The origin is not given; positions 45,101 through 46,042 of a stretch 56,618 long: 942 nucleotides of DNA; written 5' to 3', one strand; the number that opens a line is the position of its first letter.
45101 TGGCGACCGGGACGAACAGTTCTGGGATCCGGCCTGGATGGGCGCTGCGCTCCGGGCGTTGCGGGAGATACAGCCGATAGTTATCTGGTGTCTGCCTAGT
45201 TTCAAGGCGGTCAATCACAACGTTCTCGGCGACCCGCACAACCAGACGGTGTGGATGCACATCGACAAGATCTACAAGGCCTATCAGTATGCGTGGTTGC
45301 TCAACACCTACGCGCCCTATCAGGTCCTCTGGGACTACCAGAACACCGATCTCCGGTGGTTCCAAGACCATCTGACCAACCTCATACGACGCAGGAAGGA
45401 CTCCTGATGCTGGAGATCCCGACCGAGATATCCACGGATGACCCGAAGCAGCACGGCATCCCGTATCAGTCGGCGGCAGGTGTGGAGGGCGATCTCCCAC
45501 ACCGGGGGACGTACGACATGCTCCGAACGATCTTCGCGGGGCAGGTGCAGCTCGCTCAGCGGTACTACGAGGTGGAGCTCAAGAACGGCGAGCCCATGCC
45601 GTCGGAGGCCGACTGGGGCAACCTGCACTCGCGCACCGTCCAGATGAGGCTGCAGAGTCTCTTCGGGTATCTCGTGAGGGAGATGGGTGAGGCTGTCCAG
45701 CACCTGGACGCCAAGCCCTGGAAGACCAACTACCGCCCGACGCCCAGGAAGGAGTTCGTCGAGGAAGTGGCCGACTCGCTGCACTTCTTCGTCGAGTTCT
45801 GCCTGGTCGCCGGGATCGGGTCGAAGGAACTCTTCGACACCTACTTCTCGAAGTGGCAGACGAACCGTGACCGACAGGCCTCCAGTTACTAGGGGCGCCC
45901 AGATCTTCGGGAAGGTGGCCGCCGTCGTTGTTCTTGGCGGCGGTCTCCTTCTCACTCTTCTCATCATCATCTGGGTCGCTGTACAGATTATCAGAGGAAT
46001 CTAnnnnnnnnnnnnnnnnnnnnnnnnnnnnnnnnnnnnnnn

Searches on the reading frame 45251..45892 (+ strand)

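Call 93: search_protein_families(library=pfam, max_evalue=0.01, proteins=[window:45251-45892:+])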
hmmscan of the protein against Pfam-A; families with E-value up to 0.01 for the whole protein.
window:45251-45892:+ (213 aa): 1 family
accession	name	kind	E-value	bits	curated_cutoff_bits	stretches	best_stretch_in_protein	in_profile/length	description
PF08761.16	dUTPase_2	-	5.4e-06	27.2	22.9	1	141-184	36-79/162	dUTPase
